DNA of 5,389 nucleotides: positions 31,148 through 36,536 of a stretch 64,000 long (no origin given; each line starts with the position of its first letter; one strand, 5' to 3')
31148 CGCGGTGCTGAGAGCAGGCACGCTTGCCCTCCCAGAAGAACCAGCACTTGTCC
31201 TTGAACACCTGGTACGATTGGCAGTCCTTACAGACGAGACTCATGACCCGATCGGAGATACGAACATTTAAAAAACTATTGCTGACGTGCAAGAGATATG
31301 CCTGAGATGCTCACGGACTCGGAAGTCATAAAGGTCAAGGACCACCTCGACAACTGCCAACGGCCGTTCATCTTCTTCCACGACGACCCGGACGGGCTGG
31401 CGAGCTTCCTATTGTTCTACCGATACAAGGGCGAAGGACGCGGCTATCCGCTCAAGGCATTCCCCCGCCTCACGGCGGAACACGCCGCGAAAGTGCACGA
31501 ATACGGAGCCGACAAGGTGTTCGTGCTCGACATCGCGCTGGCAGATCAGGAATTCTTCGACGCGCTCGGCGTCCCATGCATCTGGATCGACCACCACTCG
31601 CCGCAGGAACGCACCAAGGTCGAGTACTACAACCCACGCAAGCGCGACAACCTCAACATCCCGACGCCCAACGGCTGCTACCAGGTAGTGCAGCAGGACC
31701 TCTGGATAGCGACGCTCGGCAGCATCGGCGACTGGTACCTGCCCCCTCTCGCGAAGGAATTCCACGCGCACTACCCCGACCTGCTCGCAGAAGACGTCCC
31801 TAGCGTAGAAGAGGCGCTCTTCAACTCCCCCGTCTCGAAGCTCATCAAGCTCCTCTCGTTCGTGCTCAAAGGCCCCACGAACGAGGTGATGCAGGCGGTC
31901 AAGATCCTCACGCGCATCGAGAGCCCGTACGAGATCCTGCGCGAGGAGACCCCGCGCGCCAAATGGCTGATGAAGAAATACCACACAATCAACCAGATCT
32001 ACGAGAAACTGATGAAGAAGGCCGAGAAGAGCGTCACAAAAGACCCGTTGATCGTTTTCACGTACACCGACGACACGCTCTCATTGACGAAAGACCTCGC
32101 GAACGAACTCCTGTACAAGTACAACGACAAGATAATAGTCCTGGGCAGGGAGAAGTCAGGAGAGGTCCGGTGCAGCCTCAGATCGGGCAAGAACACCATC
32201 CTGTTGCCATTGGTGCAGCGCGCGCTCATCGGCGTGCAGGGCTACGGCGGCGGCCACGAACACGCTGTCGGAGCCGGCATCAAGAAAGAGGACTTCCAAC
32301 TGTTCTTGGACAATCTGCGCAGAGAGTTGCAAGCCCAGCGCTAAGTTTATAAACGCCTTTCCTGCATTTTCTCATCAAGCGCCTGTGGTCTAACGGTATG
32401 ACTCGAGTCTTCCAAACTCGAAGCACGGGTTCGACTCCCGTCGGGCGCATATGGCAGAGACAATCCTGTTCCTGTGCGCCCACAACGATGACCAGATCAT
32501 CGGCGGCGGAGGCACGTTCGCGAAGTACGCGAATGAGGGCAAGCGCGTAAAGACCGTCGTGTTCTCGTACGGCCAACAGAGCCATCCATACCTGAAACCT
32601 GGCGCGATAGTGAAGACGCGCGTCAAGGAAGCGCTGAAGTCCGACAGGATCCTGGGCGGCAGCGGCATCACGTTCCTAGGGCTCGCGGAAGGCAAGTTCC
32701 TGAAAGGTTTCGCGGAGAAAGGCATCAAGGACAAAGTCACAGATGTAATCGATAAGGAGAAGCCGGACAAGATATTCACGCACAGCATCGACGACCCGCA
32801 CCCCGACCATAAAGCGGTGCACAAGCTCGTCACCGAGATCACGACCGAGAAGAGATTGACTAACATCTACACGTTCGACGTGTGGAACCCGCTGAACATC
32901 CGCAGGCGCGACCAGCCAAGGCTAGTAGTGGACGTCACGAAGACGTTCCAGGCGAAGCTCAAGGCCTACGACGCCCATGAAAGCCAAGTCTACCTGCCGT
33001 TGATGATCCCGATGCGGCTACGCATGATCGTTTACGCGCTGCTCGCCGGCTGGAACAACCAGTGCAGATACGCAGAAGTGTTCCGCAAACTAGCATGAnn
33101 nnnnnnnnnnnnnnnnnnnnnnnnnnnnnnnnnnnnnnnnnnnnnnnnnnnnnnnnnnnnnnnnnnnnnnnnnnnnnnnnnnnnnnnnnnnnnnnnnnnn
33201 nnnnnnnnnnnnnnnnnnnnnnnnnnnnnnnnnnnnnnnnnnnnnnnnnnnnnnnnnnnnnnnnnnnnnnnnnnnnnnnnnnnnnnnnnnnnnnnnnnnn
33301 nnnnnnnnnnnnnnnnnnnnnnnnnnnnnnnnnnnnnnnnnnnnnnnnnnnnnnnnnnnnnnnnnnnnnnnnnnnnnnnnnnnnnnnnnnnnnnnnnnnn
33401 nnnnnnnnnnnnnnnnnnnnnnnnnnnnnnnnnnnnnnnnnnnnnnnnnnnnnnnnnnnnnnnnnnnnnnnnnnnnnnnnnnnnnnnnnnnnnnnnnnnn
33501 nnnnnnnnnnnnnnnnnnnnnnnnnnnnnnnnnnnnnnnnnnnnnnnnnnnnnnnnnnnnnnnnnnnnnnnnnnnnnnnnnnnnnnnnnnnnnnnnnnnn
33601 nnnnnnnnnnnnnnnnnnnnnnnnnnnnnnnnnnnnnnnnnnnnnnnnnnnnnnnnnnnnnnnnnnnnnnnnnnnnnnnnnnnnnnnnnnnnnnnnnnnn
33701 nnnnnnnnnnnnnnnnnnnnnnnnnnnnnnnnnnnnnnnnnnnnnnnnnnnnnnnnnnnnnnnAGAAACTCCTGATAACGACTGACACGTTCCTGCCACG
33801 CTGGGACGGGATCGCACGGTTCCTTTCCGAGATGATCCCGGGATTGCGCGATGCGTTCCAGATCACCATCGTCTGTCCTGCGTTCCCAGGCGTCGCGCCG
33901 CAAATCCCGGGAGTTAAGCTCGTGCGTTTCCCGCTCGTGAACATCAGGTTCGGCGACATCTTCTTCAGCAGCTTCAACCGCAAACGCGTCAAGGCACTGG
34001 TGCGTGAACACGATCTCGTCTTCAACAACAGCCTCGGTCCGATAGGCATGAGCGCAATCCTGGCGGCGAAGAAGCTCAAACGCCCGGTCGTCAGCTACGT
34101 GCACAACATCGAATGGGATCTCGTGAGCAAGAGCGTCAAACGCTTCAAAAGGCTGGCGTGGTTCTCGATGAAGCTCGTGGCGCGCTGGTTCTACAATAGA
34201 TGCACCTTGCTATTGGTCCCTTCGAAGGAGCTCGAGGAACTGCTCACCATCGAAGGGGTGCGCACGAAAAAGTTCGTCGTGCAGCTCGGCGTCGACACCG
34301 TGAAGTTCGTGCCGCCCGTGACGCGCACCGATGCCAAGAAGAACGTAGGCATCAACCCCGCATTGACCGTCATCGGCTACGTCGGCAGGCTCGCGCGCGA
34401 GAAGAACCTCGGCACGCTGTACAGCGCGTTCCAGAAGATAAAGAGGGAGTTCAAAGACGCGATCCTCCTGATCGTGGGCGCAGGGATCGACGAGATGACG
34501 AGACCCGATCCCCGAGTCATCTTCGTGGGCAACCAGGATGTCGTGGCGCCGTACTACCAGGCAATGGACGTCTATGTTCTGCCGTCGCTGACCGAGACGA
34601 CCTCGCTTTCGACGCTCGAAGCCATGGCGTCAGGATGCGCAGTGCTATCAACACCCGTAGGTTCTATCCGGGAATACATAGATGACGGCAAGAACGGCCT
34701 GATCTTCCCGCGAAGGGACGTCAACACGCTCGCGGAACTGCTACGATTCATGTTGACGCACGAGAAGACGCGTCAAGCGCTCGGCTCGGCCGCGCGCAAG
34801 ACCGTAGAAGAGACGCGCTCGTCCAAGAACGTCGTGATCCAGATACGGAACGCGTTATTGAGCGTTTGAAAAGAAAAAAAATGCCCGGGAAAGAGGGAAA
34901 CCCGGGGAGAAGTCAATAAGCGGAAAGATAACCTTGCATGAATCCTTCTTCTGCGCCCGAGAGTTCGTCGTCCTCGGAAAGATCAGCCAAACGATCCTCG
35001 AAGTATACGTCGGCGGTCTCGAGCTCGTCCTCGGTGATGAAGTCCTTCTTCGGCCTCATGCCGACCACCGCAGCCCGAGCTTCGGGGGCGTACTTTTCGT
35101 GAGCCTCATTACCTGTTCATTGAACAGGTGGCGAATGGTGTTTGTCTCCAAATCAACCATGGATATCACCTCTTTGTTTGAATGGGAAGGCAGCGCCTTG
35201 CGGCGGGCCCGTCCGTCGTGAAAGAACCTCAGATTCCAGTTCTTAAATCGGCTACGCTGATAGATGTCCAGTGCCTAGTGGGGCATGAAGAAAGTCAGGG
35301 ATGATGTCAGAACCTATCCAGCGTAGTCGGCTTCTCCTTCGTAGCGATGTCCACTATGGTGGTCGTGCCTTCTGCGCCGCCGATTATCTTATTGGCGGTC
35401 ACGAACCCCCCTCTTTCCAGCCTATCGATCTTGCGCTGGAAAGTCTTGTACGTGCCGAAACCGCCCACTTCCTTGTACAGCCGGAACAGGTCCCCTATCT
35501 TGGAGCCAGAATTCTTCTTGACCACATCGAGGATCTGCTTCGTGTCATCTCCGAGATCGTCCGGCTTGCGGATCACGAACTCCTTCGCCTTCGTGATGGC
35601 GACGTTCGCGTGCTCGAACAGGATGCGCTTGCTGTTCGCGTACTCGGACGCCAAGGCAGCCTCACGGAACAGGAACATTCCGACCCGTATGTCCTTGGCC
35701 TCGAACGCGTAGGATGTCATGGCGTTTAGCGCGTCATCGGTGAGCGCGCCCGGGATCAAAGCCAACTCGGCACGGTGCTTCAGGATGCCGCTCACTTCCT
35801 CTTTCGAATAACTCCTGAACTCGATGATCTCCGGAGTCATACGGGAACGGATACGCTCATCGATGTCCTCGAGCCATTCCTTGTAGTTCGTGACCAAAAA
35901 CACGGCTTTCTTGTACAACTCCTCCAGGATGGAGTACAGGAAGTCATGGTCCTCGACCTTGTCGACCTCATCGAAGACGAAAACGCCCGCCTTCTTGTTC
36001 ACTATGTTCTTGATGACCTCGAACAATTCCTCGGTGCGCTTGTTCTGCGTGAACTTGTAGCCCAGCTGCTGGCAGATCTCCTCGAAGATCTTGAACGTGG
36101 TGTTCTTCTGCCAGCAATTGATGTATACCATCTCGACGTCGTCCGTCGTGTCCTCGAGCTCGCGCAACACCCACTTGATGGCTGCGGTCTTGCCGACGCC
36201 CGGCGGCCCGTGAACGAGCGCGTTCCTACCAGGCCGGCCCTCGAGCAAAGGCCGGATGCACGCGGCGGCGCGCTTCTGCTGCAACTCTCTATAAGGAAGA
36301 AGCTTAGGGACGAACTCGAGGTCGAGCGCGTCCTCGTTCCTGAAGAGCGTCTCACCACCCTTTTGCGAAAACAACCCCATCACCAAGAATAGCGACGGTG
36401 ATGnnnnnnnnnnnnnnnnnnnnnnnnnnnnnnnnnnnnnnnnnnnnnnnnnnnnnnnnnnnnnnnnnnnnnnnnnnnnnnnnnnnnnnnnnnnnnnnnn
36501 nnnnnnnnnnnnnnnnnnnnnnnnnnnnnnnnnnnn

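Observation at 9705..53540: All family copies share one strand orientation and each abuts a gene's 3' end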

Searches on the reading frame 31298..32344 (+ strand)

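Call 69: search_protein_families(library=pfam, proteins=[window:31298-32344:+], max_evalue=0.001)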
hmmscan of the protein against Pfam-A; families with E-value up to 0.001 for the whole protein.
window:31298-32344:+ (348 aa): 2 families
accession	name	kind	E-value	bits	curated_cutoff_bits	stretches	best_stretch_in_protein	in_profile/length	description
PF02272.25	DHHA1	-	9.7e-12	45.7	25.9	1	265-345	19-101/102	DHHA1 domain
PF01368.27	DHH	-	2.3e-06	28.3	28.1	1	24-116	3-89/125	DHH family, N-terminal domain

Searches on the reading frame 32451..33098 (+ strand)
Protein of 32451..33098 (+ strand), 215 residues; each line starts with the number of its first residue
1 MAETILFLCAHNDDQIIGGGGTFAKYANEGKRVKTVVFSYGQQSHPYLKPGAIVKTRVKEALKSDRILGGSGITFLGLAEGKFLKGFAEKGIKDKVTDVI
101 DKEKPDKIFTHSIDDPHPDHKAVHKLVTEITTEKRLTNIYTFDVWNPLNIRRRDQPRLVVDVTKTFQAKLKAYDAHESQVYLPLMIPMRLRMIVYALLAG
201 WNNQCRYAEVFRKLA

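Call 69: search_protein_families(library=pfam, proteins=[window:32451-33098:+], max_evalue=0.001)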
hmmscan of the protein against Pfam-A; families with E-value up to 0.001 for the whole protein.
window:32451-33098:+ (215 aa): 1 family
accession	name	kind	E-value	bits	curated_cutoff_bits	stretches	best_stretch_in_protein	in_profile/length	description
PF02585.22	PIG-L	-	5.1e-24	85.7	28.2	1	6-130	1-128/129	GlcNAc-PI de-N-acetylase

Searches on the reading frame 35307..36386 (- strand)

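Call 68: search_protein_families(library=ncbifam, proteins=[window:35307-36386:-], max_evalue=0.1)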
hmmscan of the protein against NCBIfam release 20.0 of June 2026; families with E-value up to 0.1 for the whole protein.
window:35307-36386:- (359 aa): 17 families
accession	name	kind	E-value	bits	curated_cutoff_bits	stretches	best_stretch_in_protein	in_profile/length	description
NF001624.0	PRK00411.1-2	subfamily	1e-57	195.8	354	1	12-349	11-363/374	ORC1-type DNA replication protein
TIGR02928.1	TIGR02928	subfamily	5.5e-50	170.2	181.3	1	14-345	1-364/366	orc1/cdc6 family replication initiation protein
NF001626.0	PRK00411.1-5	equivalog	7.9e-40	136.8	417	1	11-335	13-351/374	ORC1-type DNA replication protein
NF001625.0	PRK00411.1-3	equivalog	1e-32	113.4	501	1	11-268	17-292/415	ORC1-type DNA replication protein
NF001623.0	PRK00411.1-1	equivalog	8.2e-27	94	311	1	10-277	13-303/411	ORC1-type DNA replication protein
NF009067.0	PRK12402.1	equivalog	8.2e-07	28.3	317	1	35-260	18-246/340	replication factor C small subunit 2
TIGR02902.1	spore_lonB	equivalog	1.1e-06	27.6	723.3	1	43-78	76-111/531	ATP-dependent protease LonB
NF001679.0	PRK00440.1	equivalog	0.00048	19.3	303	1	56-270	42-235/322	replication factor C small subunit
NF003229.0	PRK04195.1-5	equivalog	0.00058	18.7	280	1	44-203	33-175/413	replication factor C large subunit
NF010248.0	PRK13695.1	equivalog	0.00059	19.6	156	1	57-198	7-167/180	NTPase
NF003226.0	PRK04195.1-1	equivalog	0.0039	16.2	588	1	40-92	26-74/405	replication factor C large subunit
NF053860.1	DS41_1_antiphage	equivalog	0.0043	16.1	370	1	53-162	39-145/448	anti-phage protein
TIGR00678.1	holB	equivalog_domain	0.0073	15.9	180.6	0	51-206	12-168/188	DNA polymerase III subunit delta'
NF042959.1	IteA_antiphage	equivalog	0.019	14.2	510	1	56-78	128-150/367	anti-phage ATPase IteA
NF040713.1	ZapE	equivalog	0.049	12.9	140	0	58-166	57-153/344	cell division protein ZapE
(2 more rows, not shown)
